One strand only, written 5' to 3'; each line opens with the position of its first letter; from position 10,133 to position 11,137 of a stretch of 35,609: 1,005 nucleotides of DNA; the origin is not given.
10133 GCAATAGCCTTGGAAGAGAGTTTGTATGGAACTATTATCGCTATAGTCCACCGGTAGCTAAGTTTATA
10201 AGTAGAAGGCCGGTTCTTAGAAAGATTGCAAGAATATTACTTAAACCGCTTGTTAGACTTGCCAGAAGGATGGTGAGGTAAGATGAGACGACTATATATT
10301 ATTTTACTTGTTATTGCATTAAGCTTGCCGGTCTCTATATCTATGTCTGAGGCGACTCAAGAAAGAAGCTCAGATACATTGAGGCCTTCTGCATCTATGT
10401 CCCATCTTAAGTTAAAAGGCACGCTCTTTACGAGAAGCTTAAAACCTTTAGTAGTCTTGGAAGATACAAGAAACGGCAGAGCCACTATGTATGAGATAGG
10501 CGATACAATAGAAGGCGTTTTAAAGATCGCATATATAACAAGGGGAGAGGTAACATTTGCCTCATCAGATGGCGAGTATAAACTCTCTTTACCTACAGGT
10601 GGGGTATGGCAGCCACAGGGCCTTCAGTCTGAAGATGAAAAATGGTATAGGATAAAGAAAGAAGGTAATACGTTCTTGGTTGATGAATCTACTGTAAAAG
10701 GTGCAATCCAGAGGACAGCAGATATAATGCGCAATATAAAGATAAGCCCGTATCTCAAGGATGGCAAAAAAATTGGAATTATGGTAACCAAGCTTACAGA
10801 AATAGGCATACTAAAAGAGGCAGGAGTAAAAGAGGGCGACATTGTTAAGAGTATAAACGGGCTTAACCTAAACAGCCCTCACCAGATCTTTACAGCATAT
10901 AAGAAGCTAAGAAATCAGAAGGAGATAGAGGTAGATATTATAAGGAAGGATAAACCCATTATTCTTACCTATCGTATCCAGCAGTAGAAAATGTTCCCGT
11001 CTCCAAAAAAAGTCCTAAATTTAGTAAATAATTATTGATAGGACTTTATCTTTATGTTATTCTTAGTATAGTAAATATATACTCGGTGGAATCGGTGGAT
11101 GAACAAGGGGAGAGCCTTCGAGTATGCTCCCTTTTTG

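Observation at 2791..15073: Six-gene envelope locus that does not map onto any described pilus or secretion system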

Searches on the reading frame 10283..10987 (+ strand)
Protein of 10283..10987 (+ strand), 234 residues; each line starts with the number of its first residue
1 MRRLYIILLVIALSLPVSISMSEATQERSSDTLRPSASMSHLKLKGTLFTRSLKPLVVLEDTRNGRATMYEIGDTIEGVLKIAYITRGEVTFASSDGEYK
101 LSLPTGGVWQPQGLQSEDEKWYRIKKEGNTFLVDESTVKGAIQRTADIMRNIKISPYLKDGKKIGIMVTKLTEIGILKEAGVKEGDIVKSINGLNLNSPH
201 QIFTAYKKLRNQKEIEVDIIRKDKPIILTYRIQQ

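Call 4: search_protein_families(library=pfam, proteins=[window:10283-10987:+], max_evalue=0.1)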
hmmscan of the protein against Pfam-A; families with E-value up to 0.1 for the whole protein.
window:10283-10987:+ (234 aa): 5 families
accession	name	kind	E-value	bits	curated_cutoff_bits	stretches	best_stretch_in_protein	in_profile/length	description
PF13180.12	PDZ_2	-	1.2e-05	26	27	1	161-225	12-73/80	PDZ domain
PF11356.14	T2SSC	-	0.0018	18.6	27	1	31-90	70-128/141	Type II secretion system protein C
PF17820.7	PDZ_6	-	0.011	16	27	1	178-204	12-38/54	PDZ domain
PF00595.29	PDZ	-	0.019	15.8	23.2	1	161-198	23-59/81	PDZ domain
PF14685.13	PDZ_Tricorn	-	0.034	14.6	25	1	176-223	32-80/88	Tricorn protease PDZ domain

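Call 5: search_protein_families(library=ncbifam, proteins=[window:10283-10987:+], max_evalue=0.1)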
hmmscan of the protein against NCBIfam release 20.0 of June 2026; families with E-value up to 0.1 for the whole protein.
window:10283-10987:+ (234 aa): 17 families
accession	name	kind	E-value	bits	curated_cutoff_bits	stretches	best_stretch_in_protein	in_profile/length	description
NF041515.1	GspC_delta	equivalog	6.6e-30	104.9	150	1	24-233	85-311/311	type II secretion system protein GspC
TIGR01713.1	typeII_sec_gspC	equivalog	1.7e-16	60.6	101.6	1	29-223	70-250/259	type II secretion system protein GspC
NF041616.1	T2SS_C_SYNERG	exception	2.9e-13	49.8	200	1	147-232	210-295/296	type II secretion system protein GspC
TIGR02037.1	degP_htrA_DO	subfamily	8.1e-08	31.6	416.2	1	159-233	254-328/434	Do family serine endopeptidase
NF041521.1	HhoA_HhoB_HtrA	equivalog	1.8e-05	24.2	450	1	162-232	261-331/335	HhoA/HhoB/HtrA family serine endopeptidase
NF008147.1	PRK10898.1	equivalog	3.1e-05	23.3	408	1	134-233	250-348/352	outer membrane-stress sensor serine endopeptidase DegS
TIGR00054.1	TIGR00054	equivalog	4.4e-05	22.5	147.55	1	155-226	190-263/421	RIP metalloprotease RseP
NF041199.1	trx7_PDZ_seleno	equivalog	0.00013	21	300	1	162-230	315-388/390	Trx7/PDZ domain-containing (seleno)protein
NF047968.1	SerProtHtrA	equivalog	0.00059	19.3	470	1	163-227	288-352/357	serine protease HtrA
NF040960.1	MamE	equivalog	0.002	16.8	800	1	161-224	464-527/659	magnetosome formation protease MamE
TIGR02038.1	protease_degS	equivalog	0.0021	17.3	422.95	1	162-233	276-347/351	outer membrane-stress sensor serine endopeptidase DegS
NF008189.1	PRK10942.1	equivalog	0.0042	15.6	720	1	161-234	310-383/477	serine endoprotease DegP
NF040965.1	MamP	equivalog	0.0043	16.7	300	1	178-224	148-194/290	magnetosome magnetite formation protein MamP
TIGR02860.1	spore_IV_B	equivalog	0.0044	16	305.25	1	178-226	127-174/402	SpoIVB peptidase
NF007242.0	PRK09681.1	equivalog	0.0069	15.5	561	1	146-223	233-309/319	type II secretion system protein GspC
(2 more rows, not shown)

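Call 52: search_solved_structures(query=A5, max_evalue=1, show_alignments=3)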
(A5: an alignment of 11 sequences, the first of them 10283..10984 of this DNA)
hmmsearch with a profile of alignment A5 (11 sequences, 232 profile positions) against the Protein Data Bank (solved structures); distinct sequences matched with E-value up to 1: 124 (the best 60 are shown).
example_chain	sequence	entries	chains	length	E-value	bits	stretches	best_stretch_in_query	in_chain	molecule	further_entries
3wkl_A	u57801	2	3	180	3.3e-11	46.1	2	154-224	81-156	Putative Zinc Metalloprotease AQ_1964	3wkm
6icc_A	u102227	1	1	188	1.1e-10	44.4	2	154-224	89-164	PDZ tandem fragment with PA tag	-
6al1_A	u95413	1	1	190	2.5e-10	43.2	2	153-224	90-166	PDZ tandem fragment with PA tag insertion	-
7cqc_A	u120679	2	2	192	2.6e-10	43.2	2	153-224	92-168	Putative zinc metalloprotease aq_1964,PA14 from Podoplanin,Putative zinc metalloprotease a | Putative zinc metalloprotease aq_1964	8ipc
6icf_A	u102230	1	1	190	4.4e-10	42.4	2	154-220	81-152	Putative zinc metalloprotease aq_1964,Putative zinc metalloprotease aq_1964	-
6akq_A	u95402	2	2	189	4.4e-10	42.4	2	154-220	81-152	PDZ tandem fragment of A. aeolicus site-2 protease homolog with the PA tag insertion | PDZ tandem fragment with PA tag insertion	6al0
9j82_A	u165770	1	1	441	5.7e-10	42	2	154-224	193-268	Putative zinc metalloprotease aq_1964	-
9j83_A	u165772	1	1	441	5.7e-10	42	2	154-224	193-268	Putative zinc metalloprotease aq_1964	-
4ynn_A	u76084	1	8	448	5.5e-08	35.5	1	162-230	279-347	Protease DO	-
4a8a_A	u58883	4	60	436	6.7e-08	35.3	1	160-226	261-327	PERIPLASMIC PH-DEPENDENT SERINE ENDOPROTEASE DEGQ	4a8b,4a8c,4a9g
8kic_D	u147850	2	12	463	1.2e-07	34.4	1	160-226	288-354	peptidase Do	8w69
3pv2_A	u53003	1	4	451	4.3e-07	32.6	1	162-230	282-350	DegQ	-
3pv3_A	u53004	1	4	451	4.3e-07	32.6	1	162-230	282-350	DegQ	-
3pv5_A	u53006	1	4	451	4.3e-07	32.6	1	162-230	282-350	DegQ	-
3otp_A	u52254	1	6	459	1.3e-06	31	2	160-227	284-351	Protease do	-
2i4s_A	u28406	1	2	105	2.1e-06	30.4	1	134-222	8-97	General secretion pathway protein C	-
7oio_A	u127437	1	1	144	0.0012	21.4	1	35-105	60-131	General secretion pathway protein C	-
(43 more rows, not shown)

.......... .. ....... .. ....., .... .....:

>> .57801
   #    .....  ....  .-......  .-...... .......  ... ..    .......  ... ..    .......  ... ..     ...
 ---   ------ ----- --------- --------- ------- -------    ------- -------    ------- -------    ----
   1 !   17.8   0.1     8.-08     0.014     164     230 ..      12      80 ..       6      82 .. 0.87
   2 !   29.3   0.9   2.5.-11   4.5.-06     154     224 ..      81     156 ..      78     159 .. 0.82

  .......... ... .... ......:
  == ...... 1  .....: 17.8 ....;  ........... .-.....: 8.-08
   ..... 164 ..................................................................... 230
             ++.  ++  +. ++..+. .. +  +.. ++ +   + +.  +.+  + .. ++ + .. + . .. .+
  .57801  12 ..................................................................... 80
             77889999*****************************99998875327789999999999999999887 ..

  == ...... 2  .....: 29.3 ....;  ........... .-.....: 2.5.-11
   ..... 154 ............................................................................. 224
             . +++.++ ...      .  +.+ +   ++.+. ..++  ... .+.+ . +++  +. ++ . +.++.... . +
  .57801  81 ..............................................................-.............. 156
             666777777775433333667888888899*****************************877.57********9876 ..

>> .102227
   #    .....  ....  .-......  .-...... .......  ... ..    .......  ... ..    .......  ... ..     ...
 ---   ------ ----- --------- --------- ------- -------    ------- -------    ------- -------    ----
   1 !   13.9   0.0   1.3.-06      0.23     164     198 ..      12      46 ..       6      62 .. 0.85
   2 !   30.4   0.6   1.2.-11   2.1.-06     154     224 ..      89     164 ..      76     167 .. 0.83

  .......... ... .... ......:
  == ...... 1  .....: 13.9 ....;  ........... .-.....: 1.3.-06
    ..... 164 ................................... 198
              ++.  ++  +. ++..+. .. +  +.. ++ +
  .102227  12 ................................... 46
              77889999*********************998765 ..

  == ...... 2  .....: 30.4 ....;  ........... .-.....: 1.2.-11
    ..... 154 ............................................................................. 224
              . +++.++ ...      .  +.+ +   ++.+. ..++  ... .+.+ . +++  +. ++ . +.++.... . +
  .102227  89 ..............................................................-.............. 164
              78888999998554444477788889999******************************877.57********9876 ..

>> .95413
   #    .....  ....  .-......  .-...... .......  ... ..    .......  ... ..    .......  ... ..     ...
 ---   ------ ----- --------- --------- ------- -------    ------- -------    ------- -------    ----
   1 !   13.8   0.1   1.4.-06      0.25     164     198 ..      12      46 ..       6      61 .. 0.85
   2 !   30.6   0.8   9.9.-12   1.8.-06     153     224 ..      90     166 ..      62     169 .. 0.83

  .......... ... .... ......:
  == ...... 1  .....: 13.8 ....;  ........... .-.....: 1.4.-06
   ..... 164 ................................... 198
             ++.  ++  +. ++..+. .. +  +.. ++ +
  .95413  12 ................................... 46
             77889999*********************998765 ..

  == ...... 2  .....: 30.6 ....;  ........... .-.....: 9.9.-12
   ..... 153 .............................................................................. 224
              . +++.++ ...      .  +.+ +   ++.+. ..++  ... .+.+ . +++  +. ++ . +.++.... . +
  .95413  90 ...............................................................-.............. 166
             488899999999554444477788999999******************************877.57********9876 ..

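Call 104: find_homologous_proteins(query=A5)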
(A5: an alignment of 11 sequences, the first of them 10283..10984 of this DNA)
Query A5 (11 sequences) (234 aa, profile of the alignment): 66 proteins with E <= 0.001 among 4910 candidates.
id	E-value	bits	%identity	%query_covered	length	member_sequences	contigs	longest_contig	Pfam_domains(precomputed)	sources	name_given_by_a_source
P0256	3.7e-105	368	100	100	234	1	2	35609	PF13180.13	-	-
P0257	7.3e-98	344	63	87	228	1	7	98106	-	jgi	-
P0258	1.3e-97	344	54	100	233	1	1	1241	-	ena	-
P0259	2.3e-95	336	62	100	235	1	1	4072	PF13180.13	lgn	-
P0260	3.6e-95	336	46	97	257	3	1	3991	PF13180.13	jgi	-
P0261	3.7e-94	332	63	99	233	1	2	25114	PF13180.13,PF11356.15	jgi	-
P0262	4.2e-91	322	54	100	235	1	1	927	-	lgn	-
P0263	1.1e-90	321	51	90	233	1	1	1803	-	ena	-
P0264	1.2e-89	318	58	100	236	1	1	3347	PF13180.13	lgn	-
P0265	2.1e-89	317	55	100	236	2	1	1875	PF13180.13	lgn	-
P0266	1.2e-88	314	57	100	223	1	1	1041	-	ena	-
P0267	5.6e-88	312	57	99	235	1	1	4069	PF11356.15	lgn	-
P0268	1.5e-87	311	57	84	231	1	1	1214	-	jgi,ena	-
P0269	5.4e-86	306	52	95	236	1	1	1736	-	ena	-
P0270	1.5e-83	298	52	99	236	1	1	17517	PF13180.13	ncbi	ncbi:MAG: PDZ domain-containing protein [Candidatus Omnitrophota bacterium]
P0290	4.0e-66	241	38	84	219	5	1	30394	PF17820.8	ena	-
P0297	7.9e-16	76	26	94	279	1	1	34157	-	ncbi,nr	ncbi:MAG: hypothetical protein HZA78_09315 [Candidatus Schekmanbacteria bacterium]|nr:hypothetical p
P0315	8.9e-8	50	20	94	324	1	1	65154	PF11356.15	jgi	jgi:general secretion pathway protein C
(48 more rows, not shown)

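Call 105: find_encoding_contigs(protein=P0297, flank=8000, max_places=1)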
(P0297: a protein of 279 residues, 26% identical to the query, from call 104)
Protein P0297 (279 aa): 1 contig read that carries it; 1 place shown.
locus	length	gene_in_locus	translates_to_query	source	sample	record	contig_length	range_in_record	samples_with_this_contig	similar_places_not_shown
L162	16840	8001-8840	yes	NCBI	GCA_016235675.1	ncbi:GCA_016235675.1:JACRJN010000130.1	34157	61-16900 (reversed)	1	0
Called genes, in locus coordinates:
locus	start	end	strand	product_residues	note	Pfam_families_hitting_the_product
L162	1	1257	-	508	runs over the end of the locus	PF04055:Radical_SAM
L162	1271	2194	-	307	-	PF01040:UbiA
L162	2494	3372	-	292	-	PF01073:3Beta_HSD, PF01370:Epimerase, PF02719:Polysacc_synt_2 (weak), PF04321:RmlD_sub_bind, PF05368:NmrA, PF13460:NAD_binding_10, PF16363:GDP_Man_Dehyd, PF01370:Epimerase (weak), +1 more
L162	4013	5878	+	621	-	PF00512:HisKA (weak), PF02518:HATPase_c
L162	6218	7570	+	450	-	PF00072:Response_reg, PF00158:Sigma54_activat, PF01078:Mg_chelatase (faint), PF14532:Sigma54_activ_2, PF07724:AAA_2 (weak), PF07728:AAA_5, PF25601:AAA_lid_14, PF02954:HTH_8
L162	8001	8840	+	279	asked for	-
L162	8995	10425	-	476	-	-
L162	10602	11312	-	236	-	PF04199:Cyclase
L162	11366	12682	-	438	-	PF04413:Glycos_transf_N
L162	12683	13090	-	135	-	PF05168:HEPN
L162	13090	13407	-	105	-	PF01909:NTP_transf_2, PF18765:Polbeta (weak)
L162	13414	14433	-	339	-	PF05496:RuvB_N, PF01078:Mg_chelatase (faint), PF00004:AAA, PF07728:AAA_5 (weak), PF17864:AAA_lid_4, PF05491:WHD_RuvB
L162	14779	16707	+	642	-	PF00270:DEAD, PF13307:Helicase_C_2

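Call 106: find_encoding_contigs(protein=P0315, flank=8000, max_places=1)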
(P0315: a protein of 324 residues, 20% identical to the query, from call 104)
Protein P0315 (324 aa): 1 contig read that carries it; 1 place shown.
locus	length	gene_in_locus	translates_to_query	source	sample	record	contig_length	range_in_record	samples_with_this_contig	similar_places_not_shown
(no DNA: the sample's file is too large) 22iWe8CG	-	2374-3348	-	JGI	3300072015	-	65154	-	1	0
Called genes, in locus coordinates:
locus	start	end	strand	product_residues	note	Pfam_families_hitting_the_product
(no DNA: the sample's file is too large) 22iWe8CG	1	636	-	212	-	?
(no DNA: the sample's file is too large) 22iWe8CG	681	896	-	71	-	-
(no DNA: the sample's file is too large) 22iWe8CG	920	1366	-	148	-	-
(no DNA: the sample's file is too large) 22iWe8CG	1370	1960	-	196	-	PF02169:LPP20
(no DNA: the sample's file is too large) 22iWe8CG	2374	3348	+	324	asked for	PF11356:T2SSC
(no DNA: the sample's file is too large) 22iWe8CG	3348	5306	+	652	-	PF21305:type_II_gspD_N0, PF03958:Secretin_N, PF00263:Secretin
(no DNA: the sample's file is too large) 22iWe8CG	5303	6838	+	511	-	PF22341:GSPE_N1E, PF00437:T2SSE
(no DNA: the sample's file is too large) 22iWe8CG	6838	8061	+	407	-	PF28597:T2SSF_N, PF00482:T2SSF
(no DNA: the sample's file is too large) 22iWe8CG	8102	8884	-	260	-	PF05690:ThiG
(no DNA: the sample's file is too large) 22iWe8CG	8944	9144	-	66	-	PF02597:ThiS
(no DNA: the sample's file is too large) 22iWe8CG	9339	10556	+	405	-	PF07719:TPR_2 (faint)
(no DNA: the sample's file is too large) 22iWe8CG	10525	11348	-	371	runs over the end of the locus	PF03033:Glyco_transf_28, PF13579:Glyco_trans_4_4 (weak), PF04101:Glyco_tran_28_C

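Call 107: find_encoding_contigs(protein=P0290, flank=10000, max_places=1)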
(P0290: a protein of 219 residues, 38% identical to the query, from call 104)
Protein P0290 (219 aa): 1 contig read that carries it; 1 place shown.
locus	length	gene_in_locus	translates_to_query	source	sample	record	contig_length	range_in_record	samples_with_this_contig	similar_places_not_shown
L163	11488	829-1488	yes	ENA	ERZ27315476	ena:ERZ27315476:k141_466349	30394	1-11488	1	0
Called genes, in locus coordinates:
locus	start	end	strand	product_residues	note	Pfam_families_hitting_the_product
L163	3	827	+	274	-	?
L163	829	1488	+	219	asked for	PF17820:PDZ_6 (weak)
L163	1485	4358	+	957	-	-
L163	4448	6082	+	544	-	-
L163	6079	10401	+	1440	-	-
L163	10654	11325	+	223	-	PF05552:MS_channel_1st_1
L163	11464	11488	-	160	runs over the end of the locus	PF01797:Y1_Tnp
